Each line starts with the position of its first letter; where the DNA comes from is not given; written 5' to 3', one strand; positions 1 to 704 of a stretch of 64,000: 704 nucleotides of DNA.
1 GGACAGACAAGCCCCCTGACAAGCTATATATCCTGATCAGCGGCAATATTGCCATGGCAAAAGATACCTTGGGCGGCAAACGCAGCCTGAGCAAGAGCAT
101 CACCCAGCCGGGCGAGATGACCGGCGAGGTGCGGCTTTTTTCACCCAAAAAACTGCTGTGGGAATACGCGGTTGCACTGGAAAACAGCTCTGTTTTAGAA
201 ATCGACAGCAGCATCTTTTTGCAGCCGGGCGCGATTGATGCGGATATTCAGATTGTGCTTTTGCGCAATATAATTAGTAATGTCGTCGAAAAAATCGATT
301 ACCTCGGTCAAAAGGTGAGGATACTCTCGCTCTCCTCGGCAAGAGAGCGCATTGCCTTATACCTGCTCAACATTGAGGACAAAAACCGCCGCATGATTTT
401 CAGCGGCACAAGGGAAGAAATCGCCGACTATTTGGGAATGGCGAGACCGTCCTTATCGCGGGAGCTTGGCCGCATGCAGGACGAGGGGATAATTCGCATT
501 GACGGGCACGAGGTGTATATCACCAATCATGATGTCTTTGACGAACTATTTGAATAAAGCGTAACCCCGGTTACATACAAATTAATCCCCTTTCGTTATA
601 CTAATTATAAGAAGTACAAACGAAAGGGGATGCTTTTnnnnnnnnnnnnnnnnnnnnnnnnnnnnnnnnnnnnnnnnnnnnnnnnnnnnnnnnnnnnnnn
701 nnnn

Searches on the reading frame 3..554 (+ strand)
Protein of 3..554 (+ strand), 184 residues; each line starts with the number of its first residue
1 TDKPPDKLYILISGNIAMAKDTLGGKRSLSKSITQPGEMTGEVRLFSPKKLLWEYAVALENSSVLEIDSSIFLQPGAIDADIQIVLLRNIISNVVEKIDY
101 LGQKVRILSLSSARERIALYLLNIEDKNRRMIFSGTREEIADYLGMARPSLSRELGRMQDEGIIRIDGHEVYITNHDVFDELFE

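Call 9: search_protein_families(library=pfam, proteins=[window:3-554:+], max_evalue=0.01)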
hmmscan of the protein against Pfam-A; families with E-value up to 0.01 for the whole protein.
window:3-554:+ (184 aa): 5 families
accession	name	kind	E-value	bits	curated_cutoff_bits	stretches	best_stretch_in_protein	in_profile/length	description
PF13545.12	HTH_Crp_2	-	2.1e-14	53.7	27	1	115-177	1-65/70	Crp-like helix-turn-helix domain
PF00027.35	cNMP_binding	-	6.3e-09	36.1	27.5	1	3-74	15-84/89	Cyclic nucleotide-binding domain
PF00325.26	Crp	-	1.6e-06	28.2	21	1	136-164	4-32/32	Bacterial regulatory proteins, crp family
PF12802.13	MarR_2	-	0.0012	19.4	27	1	138-165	24-51/61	MarR family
PF09339.16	HTH_IclR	-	0.0089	16.2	22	0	139-167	23-51/52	IclR helix-turn-helix domain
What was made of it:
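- On Crp/Fnr superfamily: Pfam cNMP_binding 6e-09, HTH_Crp_2 2e-14, Crp 2e-06 (call 9).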

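Call 15: find_homologous_proteins(query=window:3-554:+, max_evalue=1e-10)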
Query window:3-554:+ (184 aa): 53 proteins with E <= 1e-10 among 598 candidates.
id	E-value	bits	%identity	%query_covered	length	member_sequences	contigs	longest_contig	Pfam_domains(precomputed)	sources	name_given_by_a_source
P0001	6.0e-112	389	100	100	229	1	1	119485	PF13545.13,PF00027.36,PF00325.27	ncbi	-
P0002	6.8e-86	304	76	100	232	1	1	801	PF13545.13,PF00027.36,PF00325.27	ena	-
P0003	8.7e-84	298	77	100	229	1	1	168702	PF13545.13,PF00027.36,PF00325.27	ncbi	-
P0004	2.3e-83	296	78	100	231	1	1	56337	PF13545.13,PF00027.36,PF00325.27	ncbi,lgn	-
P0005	6.4e-82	291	76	100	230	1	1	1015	PF13545.13,PF00027.36,PF00325.27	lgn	-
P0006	5.5e-79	282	74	100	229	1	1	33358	PF13545.13,PF00027.36,PF00325.27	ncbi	-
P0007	2.0e-77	277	71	100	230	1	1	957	PF13545.13,PF00027.36,PF00325.27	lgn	-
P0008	3.9e-75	269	70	100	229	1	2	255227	PF13545.13,PF00027.36,PF00325.27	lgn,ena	-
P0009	9.8e-75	268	70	100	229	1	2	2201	PF12802.14,PF13545.13,PF00027.36,PF00325.27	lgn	-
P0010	6.9e-74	265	70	99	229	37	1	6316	PF13545.13,PF00027.36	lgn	-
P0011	7.2e-74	265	70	100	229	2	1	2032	PF13545.13,PF00027.36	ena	-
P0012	3.5e-73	263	67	100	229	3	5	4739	PF13545.13,PF00027.36,PF00325.27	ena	-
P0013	8.0e-72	259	68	99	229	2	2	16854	PF13545.13,PF00027.36,PF00325.27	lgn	-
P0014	9.8e-71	255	66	99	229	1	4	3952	PF13545.13,PF00027.36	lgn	-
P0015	2.4e-70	254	66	100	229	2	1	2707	PF13545.13,PF00027.36,PF00325.27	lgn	-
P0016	1.0e-69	252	66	100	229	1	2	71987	PF13545.13,PF00027.36,PF00325.27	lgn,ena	-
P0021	3.8e-67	243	64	99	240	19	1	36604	PF13545.13,PF00027.36,PF00325.27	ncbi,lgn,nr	ncbi:helix-turn-helix domain-containing protein [Listeria monocytogenes]|nr:helix-turn-helix domain-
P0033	8.1e-62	226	59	100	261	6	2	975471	PF13545.13,PF00027.36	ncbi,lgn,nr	ncbi:Crp/Fnr family transcriptional regulator [Enterococcus faecium]|nr:Crp/Fnr family transcription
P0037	7.0e-57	210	58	100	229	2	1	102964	PF13545.13,PF00027.36,PF00325.27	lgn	-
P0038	2.5e-55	205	55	100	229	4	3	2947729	PF13545.13,PF00027.36,PF00325.27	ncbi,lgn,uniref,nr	ncbi:Crp/Fnr family transcriptional regulator [Listeria swaminathanii]|uniref:Crp/Fnr family transcr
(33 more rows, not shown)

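Call 20: find_encoding_contigs(protein=P0001, flank=10000, max_places=3)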
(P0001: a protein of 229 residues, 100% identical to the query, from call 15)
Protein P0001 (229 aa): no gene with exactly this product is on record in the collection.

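Call 22: find_related_loci(query=A1, collection=genome_contigs, flank=10000)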
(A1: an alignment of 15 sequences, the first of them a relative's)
Query A1 (229 aa) in genome_contigs; peptide patterns used: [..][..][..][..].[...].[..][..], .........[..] (x = any residue, [..] = any of these).
122 stretches matched a pattern; 76 encode a relative of the query (tblastn E <= 1e-3); 75 distinct loci.
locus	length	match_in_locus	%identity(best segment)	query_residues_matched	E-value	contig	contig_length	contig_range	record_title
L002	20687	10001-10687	75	1-229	8e-113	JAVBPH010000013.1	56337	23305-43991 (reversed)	MAG: Treponemataceae bacterium isolate EPI_MAG_00133 c_000002253909, whole genome shotgun sequence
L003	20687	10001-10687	72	1-229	7e-110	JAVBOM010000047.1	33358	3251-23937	MAG: Eubacteriales bacterium isolate EPI_MAG_00108 c_000000415439, whole genome shotgun sequence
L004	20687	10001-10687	70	1-229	9e-108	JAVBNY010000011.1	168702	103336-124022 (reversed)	MAG: Oscillospiraceae bacterium isolate EPI_MAG_00094 c_000005348881, whole genome shotgun sequence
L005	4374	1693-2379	63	1-229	2e-94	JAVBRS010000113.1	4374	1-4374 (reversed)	MAG: Oscillospiraceae bacterium isolate EPI_MAG_00202 c_000000252114, whole genome shotgun sequence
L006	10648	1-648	65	13-228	8e-93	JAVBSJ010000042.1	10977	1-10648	MAG: Oscillospiraceae bacterium isolate EPI_MAG_00220 c_000013583020, whole genome shotgun sequence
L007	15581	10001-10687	63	1-229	5e-92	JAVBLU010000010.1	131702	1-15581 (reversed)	MAG: Eubacteriales bacterium isolate EPI_MAG_00032 c_000011718725, whole genome shotgun sequence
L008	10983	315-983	63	7-229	2e-90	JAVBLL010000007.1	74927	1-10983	MAG: Bacilli bacterium isolate EPI_MAG_00022 c_000009931866, whole genome shotgun sequence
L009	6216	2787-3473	59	1-229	2e-90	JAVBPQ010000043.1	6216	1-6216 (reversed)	MAG: Clostridiaceae bacterium isolate EPI_MAG_00143 c_000001363803, whole genome shotgun sequence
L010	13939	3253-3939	59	1-229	2e-92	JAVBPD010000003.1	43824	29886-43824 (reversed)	MAG: Clostridiaceae bacterium isolate EPI_MAG_00128 c_000010182322, whole genome shotgun sequence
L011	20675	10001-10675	41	1-225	2e-52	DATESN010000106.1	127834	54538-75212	MAG TPA_asm: Lachnospiraceae bacterium isolate SMAG_U9102 k141_442041, whole genome shotgun sequence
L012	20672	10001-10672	39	2-225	7e-46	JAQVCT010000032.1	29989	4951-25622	MAG: Lachnospiraceae bacterium isolate STD2_95 NODE_5393_length_29989_cov_19.590784_Sandtown_D2, whole genome shotgun se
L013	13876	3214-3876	38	1-221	2e-44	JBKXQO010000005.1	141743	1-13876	MAG: Blautia sp. isolate C019_26 NODE_326_length_141743_cov_13.235659, whole genome shotgun sequence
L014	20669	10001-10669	39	1-225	5e-43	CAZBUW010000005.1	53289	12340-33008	MAG TPA_asm: uncultured Roseburia sp. isolate SRP222994_co1_515 genome assembly, contig: NODE_993_length_53289_cov_9.544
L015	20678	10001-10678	39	1-226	3e-41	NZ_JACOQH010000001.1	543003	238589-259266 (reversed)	Roseburia yibonii strain BX0805 DNA.637_ctg0001, whole genome shotgun sequence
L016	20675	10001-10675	33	2-226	4e-40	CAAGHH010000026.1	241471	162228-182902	MAG TPA_asm: Selenomonadales bacterium, isolate HGM14095, WGS project CAAGHH010000000 data, contig: SRS476269_74_k119_21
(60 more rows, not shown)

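Call 29: find_encoding_contigs(protein=P0038, flank=8000, max_places=2)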
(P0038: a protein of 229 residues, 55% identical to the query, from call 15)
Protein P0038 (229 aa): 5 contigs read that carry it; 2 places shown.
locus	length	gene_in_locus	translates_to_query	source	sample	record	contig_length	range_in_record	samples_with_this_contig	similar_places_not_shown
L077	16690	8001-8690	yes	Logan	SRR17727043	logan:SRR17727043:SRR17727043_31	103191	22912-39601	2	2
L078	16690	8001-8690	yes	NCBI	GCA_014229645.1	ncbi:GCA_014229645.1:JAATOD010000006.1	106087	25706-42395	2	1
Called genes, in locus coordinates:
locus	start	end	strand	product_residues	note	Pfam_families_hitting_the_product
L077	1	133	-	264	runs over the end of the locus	PF02522:Antibiotic_NAT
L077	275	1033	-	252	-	PF00557:Peptidase_M24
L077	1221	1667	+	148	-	PF12641:Flavodoxin_3 (weak), PF12724:Flavodoxin_5 (weak), PF00258:Flavodoxin_1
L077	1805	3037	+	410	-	PF02073:Peptidase_M29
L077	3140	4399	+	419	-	PF03825:Nuc_H_symport (weak), PF07690:MFS_1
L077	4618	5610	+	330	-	PF00022:Actin, PF06277:EutA (faint), PF06723:MreB_Mbl, PF00012:HSP70, PF14450:FtsA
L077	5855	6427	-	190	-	-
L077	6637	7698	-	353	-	PF13588:HSDR_N_2 (weak), PF04313:HSDR_N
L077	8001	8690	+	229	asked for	PF00027:cNMP_binding, PF13545:HTH_Crp_2, PF00325:Crp (weak)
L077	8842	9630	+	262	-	PF00753:Lactamase_B, PF12706:Lactamase_B_2 (weak)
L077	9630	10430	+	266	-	PF00753:Lactamase_B, PF19583:ODP, PF12706:Lactamase_B_2 (weak)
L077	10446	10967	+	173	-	PF12869:tRNA_anti-like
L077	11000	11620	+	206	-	PF12682:Flavodoxin_4, PF12724:Flavodoxin_5 (faint)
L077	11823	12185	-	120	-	PF00581:Rhodanese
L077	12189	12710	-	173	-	PF22381:Staph_reg_Sar_Rot, PF25213:HVO_A0261_N (weak), PF01047:MarR, PF12802:MarR_2, PF13463:HTH_27 (weak), PF13601:HTH_34 (weak), PF13545:HTH_Crp_2 (weak)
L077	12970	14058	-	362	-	PF19200:MupG_N, PF05913:MupG_C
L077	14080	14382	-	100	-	PF02255:PTS_IIA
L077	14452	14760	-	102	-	PF02302:PTS_IIB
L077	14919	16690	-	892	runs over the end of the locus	PF00158:Sigma54_activat, PF00004:AAA, PF01078:Mg_chelatase (faint), PF07728:AAA_5, PF00874:PRD, PF03610:EIIA-man, PF00874:PRD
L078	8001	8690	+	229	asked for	PF00027:cNMP_binding, PF13545:HTH_Crp_2, PF00325:Crp (weak)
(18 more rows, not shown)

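Call 30: find_encoding_contigs(protein=P0033, flank=8000, max_places=2)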
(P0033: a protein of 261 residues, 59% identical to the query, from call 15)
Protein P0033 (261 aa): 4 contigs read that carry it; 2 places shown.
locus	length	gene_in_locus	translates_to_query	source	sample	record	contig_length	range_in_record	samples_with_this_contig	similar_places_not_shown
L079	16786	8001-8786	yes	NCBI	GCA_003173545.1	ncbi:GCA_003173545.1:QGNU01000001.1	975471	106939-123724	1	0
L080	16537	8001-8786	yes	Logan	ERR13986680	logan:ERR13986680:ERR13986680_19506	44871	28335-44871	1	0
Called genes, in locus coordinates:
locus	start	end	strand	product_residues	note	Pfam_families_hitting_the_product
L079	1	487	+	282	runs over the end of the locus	PF03180:Lipoprotein_9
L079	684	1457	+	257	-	PF02463:SMC_N (weak), PF00005:ABC_tran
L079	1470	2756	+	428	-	PF19295:SufBD_N, PF01458:SUFBD_core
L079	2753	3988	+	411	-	PF00155:Aminotran_1_2, PF00266:Aminotran_5, PF01053:Cys_Met_Meta_PP (weak)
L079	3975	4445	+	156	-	PF01592:NifU_N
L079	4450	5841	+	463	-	PF19295:SufBD_N, PF01458:SUFBD_core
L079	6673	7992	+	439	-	PF14690:Zn_ribbon_ISL3, PF13542:HTH_Tnp_ISL3, PF01610:DDE_Tnp_ISL3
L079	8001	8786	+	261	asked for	PF00027:cNMP_binding, PF13545:HTH_Crp_2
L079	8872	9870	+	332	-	PF04909:Amidohydro_2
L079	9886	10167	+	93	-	PF10078:DUF2316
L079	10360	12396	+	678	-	PF07242:DUF1430 (weak)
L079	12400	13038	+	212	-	PF02463:SMC_N (weak), PF00005:ABC_tran, PF13304:AAA_21 (faint)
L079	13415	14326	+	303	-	PF13145:Rotamase_2, PF13616:Rotamase_3 (weak), PF00639:Rotamase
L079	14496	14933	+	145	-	-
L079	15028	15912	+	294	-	PF00781:DAGK_cat, PF19279:YegS_C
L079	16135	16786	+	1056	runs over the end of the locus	PF17936:Big_6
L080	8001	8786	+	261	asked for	PF00027:cNMP_binding, PF13545:HTH_Crp_2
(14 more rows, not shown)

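Call 31: find_encoding_contigs(protein=P0021, flank=8000, max_places=2)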
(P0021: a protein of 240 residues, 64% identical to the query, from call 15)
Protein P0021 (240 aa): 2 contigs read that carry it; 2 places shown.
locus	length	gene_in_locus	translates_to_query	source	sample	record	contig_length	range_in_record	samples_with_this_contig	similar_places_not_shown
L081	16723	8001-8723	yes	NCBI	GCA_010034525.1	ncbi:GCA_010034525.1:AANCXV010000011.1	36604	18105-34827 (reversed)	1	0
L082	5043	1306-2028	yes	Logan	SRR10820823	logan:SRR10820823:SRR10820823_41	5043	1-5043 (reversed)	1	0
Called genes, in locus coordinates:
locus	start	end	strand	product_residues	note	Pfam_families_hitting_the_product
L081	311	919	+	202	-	PF06736:TMEM175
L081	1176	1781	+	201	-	PF00589:Phage_integrase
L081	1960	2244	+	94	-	PF11328:DUF3130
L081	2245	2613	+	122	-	-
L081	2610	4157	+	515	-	PF04740:LXG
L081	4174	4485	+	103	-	-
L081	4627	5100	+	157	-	PF14567:SUKH_5, PF09346:SMI1_KNR4, PF14568:SUKH_6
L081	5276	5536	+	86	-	PF08863:YolD (weak)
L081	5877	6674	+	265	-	PF00817:IMS (faint), PF11799:IMS_C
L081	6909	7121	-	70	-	PF13333:rve_2 (weak)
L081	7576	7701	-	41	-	PF01527:HTH_Tnp_1 (weak)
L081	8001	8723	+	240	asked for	PF00027:cNMP_binding, PF13545:HTH_Crp_2, PF00325:Crp (weak)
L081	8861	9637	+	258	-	PF00753:Lactamase_B, PF12706:Lactamase_B_2 (weak)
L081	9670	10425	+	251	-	PF00753:Lactamase_B, PF19583:ODP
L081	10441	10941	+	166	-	PF12869:tRNA_anti-like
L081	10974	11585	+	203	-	PF03358:FMN_red (faint), PF12641:Flavodoxin_3 (faint), PF12682:Flavodoxin_4, PF12724:Flavodoxin_5 (faint)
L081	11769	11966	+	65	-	-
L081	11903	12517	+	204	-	PF00135:COesterase (weak), PF07859:Abhydrolase_3, PF20434:BD-FAE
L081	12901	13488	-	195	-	PF02525:Flavodoxin_2, PF03358:FMN_red, PF12682:Flavodoxin_4 (faint)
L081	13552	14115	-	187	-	PF00027:cNMP_binding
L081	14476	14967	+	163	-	PF11391:DUF2798 (faint)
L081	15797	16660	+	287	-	PF03123:CAT_RBD, PF00874:PRD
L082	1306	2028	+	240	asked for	PF00027:cNMP_binding, PF13545:HTH_Crp_2, PF00325:Crp (weak)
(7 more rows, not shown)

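Call 33: search_solved_structures(query=P0001, max_evalue=0.001, show_alignments=2)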
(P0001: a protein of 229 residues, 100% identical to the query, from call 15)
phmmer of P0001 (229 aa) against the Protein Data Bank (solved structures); distinct sequences matched with E-value up to 0.001: 43.
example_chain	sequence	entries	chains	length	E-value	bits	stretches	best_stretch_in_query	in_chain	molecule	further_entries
7t8o_A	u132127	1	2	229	2.1e-57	197.5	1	8-228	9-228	Lmo0753 protein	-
1o5l_A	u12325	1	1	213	8.3e-12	48.5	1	34-219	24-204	transcriptional regulator, crp family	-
9day_A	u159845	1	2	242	1.2e-11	48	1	9-219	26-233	Transcriptional regulator, putative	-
4ev0_A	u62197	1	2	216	4.4e-11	46.2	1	11-220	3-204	Transcription regulator, Crp family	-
3dkw_A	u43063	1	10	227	2.4e-10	43.8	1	7-222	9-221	DNR protein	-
4byy_A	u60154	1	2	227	1e-09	41.7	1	5-220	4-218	TRANSCRIPTIONAL REGULATOR, CRP/FNR FAMILY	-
3r6s_A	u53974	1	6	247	1.3e-09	41.4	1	5-220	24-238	transcription regulator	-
4cyd_A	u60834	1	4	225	1.4e-09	41.2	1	6-220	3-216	PROBABLE TRANSCRIPTION REGULATOR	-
3d0s_A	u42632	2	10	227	4.4e-09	39.6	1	5-221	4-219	TRANSCRIPTIONAL REGULATORY PROTEIN | PROBABLE TRANSCRIPTIONAL REGULATORY PROTEIN (PROBABLY CRP/ FNR-FAMILY)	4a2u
3i54_A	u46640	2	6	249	5.4e-09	39.3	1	5-221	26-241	Transcriptional regulator, Crp/Fnr family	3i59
3mzh_A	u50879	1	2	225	5.7e-09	39.3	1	6-221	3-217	PROBABLE TRANSCRIPTIONAL REGULATORY PROTEIN (PROBABLY CRP/FNR-FAMILY)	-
3h3u_A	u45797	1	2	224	6.8e-09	39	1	7-221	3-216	PROBABLE TRANSCRIPTIONAL REGULATORY PROTEIN (PROBABLY CRP/FNR-FAMILY)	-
4i2o_A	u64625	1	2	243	8.2e-09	38.7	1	28-215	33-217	FixK2 protein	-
1hw5_A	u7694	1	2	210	9.6e-08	35.3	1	34-217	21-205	CATABOLITE GENE ACTIVATOR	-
9qly_A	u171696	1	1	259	1.1e-07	35.1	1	53-227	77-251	FNR type regulator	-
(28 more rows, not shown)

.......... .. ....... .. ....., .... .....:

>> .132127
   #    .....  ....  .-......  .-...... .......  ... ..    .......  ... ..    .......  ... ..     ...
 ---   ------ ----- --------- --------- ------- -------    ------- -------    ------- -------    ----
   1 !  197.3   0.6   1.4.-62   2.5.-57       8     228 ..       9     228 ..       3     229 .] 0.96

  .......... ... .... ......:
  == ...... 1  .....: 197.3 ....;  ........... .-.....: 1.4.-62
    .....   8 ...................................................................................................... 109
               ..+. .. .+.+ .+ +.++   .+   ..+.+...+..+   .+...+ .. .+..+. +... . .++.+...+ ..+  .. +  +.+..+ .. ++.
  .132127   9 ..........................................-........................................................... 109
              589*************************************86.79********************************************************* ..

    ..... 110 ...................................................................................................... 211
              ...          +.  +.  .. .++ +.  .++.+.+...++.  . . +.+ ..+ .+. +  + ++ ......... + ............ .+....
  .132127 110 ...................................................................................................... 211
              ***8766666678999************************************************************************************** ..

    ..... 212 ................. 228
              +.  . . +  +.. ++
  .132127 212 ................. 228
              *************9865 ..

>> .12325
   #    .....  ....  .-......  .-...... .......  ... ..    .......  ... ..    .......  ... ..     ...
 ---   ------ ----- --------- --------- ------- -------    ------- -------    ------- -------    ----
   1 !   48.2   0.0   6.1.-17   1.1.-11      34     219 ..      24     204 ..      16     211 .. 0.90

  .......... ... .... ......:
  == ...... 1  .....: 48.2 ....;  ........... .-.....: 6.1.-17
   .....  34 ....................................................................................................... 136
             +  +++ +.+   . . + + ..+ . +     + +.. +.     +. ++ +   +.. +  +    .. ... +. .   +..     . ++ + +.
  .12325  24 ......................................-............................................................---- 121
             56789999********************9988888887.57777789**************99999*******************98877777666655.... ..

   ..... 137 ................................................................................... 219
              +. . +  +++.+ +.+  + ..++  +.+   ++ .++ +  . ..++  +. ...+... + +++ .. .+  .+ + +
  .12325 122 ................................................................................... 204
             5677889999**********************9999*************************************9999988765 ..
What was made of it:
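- On Crp/Fnr superfamily: The full-length 229-aa P0001 matches many Crp/Fnr structures (call 33).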
